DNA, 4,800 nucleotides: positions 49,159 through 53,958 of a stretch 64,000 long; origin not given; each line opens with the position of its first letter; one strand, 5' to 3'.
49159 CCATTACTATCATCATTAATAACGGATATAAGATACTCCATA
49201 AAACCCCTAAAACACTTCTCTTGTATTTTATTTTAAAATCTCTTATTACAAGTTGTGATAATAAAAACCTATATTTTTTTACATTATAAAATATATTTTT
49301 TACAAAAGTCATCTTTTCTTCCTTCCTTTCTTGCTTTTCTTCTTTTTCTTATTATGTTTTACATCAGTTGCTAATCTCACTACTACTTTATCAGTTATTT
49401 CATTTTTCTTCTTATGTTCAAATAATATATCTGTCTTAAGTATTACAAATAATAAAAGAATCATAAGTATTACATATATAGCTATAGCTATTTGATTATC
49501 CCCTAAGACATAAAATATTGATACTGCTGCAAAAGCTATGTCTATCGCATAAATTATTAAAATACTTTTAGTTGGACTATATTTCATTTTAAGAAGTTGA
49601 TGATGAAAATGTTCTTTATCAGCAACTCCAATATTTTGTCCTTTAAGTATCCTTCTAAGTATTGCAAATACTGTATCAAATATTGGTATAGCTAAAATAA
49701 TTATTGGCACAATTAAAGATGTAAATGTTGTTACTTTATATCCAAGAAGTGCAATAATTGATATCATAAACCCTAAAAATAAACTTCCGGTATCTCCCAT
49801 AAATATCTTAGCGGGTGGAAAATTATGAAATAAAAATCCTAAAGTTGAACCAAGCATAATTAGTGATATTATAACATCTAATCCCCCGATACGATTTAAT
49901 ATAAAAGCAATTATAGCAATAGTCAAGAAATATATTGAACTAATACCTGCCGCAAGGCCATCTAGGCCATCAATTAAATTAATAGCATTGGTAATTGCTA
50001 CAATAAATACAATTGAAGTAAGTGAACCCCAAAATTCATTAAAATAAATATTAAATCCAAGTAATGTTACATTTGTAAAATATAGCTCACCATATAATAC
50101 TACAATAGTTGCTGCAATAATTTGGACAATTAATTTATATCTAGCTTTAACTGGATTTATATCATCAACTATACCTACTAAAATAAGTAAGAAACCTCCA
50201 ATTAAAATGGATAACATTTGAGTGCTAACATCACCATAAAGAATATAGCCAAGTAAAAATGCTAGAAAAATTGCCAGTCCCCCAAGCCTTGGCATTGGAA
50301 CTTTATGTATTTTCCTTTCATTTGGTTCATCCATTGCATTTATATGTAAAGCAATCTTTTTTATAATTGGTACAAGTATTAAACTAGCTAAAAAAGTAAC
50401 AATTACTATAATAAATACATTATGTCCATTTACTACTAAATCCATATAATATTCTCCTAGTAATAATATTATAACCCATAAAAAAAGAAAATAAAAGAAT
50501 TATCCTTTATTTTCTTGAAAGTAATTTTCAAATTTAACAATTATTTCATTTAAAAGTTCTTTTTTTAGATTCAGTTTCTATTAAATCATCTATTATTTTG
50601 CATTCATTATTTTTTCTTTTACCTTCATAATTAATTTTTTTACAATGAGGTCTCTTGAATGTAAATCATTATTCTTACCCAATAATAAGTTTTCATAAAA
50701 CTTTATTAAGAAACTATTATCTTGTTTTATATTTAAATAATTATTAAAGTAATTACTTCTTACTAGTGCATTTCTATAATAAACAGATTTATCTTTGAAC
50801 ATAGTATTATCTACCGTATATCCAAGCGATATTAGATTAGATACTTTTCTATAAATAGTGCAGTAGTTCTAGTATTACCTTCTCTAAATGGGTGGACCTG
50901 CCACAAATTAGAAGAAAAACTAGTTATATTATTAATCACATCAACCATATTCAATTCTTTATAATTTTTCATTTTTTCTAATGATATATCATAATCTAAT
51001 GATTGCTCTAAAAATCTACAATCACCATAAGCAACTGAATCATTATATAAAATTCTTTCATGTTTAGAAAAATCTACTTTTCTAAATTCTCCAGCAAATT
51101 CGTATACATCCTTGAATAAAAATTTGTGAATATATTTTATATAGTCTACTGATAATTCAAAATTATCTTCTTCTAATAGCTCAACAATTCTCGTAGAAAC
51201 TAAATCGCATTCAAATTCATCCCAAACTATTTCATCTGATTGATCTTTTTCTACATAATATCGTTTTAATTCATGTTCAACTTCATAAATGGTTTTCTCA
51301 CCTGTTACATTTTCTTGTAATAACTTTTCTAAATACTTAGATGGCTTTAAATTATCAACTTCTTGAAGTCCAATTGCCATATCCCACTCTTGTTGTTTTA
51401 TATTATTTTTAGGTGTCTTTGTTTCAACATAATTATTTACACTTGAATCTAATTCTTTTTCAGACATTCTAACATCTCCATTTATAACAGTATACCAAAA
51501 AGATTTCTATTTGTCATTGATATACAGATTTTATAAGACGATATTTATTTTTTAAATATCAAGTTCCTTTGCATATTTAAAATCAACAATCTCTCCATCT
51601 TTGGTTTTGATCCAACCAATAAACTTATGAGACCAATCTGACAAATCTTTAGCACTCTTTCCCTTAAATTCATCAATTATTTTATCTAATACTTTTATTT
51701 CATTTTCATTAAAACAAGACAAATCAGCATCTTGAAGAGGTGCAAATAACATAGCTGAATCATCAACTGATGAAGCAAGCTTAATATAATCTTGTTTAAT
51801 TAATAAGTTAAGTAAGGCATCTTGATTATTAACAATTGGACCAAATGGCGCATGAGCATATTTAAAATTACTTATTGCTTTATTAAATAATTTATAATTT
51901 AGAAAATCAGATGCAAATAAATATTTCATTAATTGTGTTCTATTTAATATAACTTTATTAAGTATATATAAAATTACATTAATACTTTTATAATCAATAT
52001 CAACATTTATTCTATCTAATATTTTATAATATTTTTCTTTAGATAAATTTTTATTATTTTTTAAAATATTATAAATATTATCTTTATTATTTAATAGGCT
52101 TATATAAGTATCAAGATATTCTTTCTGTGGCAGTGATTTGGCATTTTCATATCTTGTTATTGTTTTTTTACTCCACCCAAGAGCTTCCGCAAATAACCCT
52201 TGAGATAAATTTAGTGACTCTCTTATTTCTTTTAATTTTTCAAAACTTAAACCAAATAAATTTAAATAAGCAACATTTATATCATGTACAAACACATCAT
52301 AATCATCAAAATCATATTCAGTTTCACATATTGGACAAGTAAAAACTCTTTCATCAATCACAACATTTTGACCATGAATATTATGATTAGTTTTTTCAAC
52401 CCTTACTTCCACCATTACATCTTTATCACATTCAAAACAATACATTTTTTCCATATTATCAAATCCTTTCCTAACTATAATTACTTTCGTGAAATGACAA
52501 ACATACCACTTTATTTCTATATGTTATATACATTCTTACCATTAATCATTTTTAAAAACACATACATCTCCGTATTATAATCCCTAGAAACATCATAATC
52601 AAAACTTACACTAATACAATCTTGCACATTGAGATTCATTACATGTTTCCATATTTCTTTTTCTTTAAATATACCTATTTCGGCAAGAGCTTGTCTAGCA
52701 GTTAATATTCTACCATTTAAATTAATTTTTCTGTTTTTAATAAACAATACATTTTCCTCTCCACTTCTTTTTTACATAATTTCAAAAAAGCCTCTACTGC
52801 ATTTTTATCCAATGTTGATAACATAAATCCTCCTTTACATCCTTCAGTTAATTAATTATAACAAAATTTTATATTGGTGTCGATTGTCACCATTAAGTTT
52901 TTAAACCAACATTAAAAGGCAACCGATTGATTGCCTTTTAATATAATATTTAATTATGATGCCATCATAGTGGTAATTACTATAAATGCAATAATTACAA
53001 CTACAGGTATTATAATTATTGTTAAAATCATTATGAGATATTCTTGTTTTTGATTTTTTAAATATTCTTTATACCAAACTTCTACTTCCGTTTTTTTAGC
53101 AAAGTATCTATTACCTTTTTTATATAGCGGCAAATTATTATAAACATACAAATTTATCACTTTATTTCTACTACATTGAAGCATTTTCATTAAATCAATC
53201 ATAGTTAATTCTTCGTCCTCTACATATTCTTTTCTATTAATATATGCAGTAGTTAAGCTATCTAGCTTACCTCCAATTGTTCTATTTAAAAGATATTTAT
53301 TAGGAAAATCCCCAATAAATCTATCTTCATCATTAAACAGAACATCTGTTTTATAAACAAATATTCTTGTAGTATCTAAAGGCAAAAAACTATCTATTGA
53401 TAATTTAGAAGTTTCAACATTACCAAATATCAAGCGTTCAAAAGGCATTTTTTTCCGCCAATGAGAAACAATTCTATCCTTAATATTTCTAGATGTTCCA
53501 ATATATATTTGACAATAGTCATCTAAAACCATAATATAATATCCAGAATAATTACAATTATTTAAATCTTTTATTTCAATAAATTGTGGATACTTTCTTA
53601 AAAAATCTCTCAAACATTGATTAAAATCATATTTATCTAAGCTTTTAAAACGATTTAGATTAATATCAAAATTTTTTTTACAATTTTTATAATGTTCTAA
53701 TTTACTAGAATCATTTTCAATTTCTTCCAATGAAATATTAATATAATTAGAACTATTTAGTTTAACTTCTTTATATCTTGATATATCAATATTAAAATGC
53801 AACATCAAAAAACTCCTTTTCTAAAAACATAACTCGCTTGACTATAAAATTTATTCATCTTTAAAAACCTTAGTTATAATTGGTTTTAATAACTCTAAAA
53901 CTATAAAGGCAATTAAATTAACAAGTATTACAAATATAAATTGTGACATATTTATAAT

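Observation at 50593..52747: Second Panacea module: zinc-ribbon/HTH/Panacea fusion upstream of a Fic/Doc gene that is frameshifted and has a non-canonical motif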

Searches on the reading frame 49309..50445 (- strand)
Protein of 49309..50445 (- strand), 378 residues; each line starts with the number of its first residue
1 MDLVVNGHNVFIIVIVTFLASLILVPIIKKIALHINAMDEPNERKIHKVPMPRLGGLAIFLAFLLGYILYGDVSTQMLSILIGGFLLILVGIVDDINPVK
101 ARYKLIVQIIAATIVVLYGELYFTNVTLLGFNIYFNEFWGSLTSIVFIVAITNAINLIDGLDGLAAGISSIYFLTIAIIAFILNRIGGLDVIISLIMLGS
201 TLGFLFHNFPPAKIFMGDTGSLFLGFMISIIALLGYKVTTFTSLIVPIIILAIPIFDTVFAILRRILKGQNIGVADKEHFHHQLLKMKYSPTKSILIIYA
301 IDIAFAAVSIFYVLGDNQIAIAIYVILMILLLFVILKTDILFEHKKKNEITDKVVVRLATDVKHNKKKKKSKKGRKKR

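Call 37: search_protein_families(library=pfam, proteins=[window:49309-50445:-], max_evalue=0.001)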
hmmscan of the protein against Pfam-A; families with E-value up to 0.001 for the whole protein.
window:49309-50445:- (378 aa): 1 family
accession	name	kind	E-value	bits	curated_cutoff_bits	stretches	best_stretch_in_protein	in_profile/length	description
PF00953.26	Glycos_transf_4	-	2.8e-38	131.9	27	1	78-234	2-158/160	Glycosyl transferase family 4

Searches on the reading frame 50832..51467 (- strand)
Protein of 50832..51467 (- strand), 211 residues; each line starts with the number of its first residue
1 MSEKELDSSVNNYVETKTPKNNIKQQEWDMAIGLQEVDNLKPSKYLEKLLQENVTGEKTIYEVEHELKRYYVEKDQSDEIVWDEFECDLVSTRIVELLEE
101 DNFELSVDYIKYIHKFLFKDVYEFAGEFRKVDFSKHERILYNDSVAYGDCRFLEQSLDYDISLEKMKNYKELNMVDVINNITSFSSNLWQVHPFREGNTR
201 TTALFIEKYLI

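Call 3: search_protein_families(library=pfam, proteins=[window:50832-51467:-], max_evalue=0.1)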
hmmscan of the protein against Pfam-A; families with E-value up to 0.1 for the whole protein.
window:50832-51467:- (211 aa): 3 families
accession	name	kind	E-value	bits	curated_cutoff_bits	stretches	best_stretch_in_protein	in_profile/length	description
PF02661.23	Fic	-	2.6e-12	47.8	24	1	105-210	2-93/93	Fic/DOC family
PF08994.15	T4_Gp59_C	-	0.033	15.2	25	1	43-96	34-91/109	T4 gene Gp59 loader of gp41 DNA helicase C-term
PF19162.5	DUF5844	-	0.082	13.7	25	0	78-132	24-78/109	Family of unknown function (DUF5844)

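Call 4: search_protein_families(library=ncbifam, proteins=[window:50832-51467:-], max_evalue=0.1)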
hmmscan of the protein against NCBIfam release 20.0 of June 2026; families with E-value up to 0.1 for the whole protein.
window:50832-51467:- (211 aa): 4 families
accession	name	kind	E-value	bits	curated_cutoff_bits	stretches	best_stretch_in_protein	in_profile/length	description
NF045983.1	ProtAdnltaseVbhT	equivalog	2.3e-11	43.5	800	1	104-207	53-150/419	type II toxin-antitoxin system protein adenylyltransferase VbhT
NF046029.1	ProtAdlyltaseNmFic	equivalog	3.3e-10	39.9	230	1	107-209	29-114/177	protein adenylyltransferase Fic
NF007672.0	PRK10347.1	equivalog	1.5e-09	37.8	181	1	99-209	48-152/200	putative adenosine monophosphate-protein transferase Fic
TIGR02613.1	mob_myst_B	hypoth_equivalog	3.4e-05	23.8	124.4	1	105-205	49-136/186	mobile mystery protein B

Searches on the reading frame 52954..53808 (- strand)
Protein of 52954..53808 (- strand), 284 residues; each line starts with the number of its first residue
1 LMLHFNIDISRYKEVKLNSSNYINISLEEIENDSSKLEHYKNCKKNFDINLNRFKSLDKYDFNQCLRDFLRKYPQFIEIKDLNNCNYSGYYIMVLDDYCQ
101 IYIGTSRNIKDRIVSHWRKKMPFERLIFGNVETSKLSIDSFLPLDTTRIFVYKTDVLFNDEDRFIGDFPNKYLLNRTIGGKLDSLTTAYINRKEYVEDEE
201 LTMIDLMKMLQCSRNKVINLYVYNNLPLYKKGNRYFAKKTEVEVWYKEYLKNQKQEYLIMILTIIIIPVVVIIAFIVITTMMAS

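Call 3: search_protein_families(library=pfam, proteins=[window:52954-53808:-], max_evalue=0.1)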
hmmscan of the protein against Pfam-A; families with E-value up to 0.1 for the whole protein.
window:52954-53808:- (284 aa): 1 family
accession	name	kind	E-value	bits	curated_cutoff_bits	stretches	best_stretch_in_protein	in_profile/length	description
PF01541.30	GIY-YIG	-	0.027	15.2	22.6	1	90-121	4-35/78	GIY-YIG catalytic domain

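Call 4: search_protein_families(library=ncbifam, proteins=[window:52954-53808:-], max_evalue=0.1)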
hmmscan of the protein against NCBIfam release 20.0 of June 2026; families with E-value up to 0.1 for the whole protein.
window:52954-53808:- (284 aa): 1 family
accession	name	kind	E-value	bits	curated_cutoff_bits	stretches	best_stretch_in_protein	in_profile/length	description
NF007833.0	PRK10545.1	equivalog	0.028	13.6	367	1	54-119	12-67/289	excinuclease Cho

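Call 64: search_protein_families(library=padloc, proteins=[window:52954-53808:-], max_evalue=0.01)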
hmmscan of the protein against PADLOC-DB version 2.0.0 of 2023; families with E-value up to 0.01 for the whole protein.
window:52954-53808:- (284 aa): 4 families
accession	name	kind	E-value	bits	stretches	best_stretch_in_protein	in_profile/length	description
PDLC03975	UzuA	-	1.6e-63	213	1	24-194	92-263/277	-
PDLC04925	PDC-S14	-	0.00013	19.1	1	77-129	52-108/301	-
PDLC04923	PDC-S14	-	0.00025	18.2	1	77-128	60-116/320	-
PDLC04922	PDC-S14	-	0.0012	16.2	1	78-136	40-96/305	-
